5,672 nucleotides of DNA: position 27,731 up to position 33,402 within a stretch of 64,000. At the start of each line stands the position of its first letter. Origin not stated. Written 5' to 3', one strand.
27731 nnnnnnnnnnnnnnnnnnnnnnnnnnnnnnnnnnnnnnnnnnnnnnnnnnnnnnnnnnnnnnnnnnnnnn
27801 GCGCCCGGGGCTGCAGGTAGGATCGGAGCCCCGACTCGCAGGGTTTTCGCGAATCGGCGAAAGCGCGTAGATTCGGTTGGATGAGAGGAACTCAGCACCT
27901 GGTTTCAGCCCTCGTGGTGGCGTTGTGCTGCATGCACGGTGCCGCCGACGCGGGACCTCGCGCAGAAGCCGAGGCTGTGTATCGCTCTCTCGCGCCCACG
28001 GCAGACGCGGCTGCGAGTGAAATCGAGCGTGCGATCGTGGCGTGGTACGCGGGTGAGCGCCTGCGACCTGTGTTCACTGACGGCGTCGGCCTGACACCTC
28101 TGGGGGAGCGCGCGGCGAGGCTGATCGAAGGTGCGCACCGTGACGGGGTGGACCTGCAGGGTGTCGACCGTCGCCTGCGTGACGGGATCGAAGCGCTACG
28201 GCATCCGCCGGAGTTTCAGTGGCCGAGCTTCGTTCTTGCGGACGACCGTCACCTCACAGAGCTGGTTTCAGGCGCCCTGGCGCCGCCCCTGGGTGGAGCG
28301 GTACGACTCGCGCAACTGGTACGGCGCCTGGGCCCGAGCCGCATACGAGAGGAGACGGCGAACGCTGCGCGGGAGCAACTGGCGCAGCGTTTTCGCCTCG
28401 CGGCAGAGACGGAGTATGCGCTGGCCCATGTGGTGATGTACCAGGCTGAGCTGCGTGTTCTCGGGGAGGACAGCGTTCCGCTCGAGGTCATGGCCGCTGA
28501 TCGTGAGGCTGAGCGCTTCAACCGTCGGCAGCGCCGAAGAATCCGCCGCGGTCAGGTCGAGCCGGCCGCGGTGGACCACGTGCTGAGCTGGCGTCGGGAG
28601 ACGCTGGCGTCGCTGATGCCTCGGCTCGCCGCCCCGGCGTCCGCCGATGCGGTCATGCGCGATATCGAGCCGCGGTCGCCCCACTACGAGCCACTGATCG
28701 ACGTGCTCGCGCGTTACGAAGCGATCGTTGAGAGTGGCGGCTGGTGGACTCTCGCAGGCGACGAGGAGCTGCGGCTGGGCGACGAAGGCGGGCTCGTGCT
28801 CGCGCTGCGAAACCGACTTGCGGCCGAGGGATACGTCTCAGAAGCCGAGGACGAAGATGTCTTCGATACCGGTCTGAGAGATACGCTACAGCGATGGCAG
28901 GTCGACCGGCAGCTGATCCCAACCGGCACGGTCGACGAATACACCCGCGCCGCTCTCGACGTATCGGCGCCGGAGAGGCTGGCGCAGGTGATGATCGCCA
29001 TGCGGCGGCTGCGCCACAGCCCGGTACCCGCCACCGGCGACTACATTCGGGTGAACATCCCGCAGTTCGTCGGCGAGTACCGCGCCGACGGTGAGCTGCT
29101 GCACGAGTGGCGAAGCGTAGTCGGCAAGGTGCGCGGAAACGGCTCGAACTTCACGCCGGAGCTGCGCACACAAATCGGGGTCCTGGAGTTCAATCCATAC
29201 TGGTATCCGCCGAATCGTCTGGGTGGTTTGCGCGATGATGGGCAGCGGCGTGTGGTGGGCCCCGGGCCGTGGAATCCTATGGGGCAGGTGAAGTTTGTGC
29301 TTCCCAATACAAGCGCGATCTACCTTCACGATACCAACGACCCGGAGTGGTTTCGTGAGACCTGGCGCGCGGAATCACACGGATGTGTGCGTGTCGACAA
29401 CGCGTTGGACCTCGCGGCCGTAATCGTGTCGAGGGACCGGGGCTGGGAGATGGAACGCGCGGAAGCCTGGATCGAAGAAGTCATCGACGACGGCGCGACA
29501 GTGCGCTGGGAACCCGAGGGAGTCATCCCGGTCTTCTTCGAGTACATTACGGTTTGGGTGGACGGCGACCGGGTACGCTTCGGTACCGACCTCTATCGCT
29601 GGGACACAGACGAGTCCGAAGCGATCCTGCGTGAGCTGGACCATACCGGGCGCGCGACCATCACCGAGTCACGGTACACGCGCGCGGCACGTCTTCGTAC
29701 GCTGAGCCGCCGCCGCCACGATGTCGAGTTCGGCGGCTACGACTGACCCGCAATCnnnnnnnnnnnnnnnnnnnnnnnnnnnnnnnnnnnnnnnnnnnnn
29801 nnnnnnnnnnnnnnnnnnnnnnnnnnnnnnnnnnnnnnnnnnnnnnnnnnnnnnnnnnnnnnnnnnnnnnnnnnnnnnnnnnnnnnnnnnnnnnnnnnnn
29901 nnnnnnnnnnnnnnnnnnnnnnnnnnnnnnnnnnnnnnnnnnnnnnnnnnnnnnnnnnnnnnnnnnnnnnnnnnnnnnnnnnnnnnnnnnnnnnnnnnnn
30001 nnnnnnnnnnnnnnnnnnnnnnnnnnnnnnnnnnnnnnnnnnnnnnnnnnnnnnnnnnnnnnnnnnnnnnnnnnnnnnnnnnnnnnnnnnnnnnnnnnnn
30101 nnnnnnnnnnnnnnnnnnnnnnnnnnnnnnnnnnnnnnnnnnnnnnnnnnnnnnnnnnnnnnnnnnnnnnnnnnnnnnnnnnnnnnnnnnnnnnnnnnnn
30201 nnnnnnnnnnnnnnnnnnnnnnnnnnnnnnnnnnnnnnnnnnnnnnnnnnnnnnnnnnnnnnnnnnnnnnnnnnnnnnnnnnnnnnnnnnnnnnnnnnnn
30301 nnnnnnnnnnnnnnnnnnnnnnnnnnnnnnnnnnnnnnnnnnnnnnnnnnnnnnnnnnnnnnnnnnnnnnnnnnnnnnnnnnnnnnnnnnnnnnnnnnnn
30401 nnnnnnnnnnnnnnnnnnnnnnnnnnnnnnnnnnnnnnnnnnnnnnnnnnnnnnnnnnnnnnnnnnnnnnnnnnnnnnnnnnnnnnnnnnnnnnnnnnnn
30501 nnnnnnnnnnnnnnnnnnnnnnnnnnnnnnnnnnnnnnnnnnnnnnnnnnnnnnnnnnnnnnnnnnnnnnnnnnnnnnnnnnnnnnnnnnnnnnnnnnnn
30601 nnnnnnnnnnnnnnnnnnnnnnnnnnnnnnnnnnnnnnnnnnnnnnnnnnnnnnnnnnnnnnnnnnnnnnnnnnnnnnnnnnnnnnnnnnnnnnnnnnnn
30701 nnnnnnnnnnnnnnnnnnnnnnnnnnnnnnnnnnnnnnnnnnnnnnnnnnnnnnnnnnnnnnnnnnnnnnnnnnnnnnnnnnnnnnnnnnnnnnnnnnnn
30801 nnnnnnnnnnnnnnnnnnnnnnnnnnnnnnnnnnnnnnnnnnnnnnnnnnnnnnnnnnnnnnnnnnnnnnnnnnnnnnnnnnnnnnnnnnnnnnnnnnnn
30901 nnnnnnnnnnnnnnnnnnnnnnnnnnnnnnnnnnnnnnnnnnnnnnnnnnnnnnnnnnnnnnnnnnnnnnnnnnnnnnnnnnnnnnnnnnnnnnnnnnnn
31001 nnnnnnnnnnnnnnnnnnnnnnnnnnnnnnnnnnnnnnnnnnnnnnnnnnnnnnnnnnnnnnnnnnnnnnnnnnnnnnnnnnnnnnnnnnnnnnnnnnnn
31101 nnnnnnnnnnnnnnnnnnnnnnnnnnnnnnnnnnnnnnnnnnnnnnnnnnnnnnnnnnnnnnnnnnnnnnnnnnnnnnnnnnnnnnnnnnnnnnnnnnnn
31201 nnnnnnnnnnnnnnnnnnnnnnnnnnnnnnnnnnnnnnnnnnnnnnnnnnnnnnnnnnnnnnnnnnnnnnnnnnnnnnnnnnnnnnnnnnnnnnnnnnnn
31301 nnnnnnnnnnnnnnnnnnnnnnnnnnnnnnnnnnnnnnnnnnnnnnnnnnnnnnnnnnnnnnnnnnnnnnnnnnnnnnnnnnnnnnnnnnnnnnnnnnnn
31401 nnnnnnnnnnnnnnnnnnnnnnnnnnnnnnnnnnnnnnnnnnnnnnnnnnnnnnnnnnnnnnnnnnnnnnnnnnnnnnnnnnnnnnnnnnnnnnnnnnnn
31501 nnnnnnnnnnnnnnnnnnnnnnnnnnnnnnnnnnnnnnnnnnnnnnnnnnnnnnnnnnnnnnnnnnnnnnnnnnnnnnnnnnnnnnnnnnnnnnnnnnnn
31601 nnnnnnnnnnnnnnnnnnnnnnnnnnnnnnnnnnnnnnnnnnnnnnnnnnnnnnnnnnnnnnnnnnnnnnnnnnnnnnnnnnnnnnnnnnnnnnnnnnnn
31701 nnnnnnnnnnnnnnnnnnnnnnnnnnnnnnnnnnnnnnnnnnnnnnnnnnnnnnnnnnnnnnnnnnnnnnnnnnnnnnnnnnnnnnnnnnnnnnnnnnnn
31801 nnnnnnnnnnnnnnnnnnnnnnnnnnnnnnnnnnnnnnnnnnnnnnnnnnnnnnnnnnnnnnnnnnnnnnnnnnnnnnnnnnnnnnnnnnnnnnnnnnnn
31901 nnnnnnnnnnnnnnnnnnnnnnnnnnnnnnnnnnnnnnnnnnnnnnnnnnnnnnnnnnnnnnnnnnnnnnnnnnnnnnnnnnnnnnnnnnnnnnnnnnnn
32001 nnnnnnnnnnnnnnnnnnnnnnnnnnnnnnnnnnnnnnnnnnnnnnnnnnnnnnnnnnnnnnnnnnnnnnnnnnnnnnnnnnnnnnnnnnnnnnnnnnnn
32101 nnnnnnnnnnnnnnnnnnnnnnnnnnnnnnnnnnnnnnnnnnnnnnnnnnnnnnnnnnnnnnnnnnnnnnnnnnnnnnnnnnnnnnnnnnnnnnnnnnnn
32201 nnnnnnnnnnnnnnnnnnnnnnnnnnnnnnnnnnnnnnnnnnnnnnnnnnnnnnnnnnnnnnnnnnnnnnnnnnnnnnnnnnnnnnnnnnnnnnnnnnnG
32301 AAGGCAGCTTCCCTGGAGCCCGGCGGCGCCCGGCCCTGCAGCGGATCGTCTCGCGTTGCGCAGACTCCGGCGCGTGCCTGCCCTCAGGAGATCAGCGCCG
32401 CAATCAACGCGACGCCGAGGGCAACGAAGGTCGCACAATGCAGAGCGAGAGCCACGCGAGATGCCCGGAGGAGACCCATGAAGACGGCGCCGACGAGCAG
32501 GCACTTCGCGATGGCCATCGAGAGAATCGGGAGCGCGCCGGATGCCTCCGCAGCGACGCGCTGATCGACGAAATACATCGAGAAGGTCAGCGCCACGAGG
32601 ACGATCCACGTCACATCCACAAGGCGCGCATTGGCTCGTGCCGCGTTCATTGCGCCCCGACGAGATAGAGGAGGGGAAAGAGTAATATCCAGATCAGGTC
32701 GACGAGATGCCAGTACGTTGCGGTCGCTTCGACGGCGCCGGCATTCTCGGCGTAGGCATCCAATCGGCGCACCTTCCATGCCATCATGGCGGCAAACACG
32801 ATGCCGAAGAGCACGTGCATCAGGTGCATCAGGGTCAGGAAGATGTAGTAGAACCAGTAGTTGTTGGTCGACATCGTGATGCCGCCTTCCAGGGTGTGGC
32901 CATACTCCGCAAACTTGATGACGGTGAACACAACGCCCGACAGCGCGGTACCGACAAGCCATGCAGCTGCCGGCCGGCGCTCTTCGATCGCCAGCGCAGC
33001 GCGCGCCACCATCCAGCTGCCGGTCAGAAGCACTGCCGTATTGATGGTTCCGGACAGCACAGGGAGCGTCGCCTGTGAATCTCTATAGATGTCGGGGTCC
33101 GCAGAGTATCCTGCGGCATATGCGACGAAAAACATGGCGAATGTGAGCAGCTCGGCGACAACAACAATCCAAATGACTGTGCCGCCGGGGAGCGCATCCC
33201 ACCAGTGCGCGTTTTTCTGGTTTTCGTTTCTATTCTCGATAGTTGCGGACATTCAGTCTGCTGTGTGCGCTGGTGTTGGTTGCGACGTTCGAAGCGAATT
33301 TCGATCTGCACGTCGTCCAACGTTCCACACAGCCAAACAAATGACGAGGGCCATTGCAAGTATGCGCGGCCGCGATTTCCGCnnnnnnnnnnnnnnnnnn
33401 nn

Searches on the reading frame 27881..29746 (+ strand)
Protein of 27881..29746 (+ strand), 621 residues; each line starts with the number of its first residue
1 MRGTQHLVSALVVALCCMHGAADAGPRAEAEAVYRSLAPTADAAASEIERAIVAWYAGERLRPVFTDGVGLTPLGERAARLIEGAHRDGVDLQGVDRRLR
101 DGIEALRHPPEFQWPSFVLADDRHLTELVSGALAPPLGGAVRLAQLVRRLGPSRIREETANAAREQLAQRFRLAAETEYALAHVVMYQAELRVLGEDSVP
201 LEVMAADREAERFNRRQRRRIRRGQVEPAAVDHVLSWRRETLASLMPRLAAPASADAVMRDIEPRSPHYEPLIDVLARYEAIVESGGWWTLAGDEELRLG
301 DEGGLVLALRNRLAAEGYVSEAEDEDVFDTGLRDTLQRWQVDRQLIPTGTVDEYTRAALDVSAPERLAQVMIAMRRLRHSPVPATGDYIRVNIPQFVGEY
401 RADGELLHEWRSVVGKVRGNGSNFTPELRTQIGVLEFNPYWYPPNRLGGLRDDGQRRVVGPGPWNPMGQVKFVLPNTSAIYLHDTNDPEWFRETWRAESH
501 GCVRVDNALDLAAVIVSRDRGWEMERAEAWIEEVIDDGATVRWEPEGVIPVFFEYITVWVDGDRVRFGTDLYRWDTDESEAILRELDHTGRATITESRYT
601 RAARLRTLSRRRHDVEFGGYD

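Call 57: search_protein_families(library=pfam, proteins=[window:27881-29746:+], max_evalue=0.00001)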
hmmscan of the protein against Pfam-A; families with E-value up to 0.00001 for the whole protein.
window:27881-29746:+ (621 aa): 3 families
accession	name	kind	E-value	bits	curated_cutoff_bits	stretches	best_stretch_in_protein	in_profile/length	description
PF03734.19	YkuD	-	2.3e-20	74.1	23.4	1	387-515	2-138/146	L,D-transpeptidase catalytic domain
PF01471.23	PG_binding_1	-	6.2e-07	30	23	1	303-359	2-57/57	Putative peptidoglycan binding domain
PF20142.4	Scaffold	-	8.3e-06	27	24.6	0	218-274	79-137/139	Scaffold domain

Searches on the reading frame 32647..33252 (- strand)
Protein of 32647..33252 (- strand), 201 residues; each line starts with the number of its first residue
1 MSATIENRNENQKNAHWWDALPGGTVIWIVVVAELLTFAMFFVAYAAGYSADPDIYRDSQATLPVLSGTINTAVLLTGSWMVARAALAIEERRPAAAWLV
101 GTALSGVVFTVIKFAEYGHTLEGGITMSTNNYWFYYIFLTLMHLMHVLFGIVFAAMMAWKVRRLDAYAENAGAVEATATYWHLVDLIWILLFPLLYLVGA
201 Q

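Call 73: search_protein_families(library=pfam, proteins=[window:32647-33252:-], max_evalue=0.00001)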
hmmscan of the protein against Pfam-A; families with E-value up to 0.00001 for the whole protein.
window:32647-33252:- (201 aa): 1 family
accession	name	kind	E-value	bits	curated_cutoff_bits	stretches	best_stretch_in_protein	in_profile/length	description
PF00510.24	COX3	-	4.7e-12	46.8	23.8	1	29-199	82-257/258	Cytochrome c oxidase subunit III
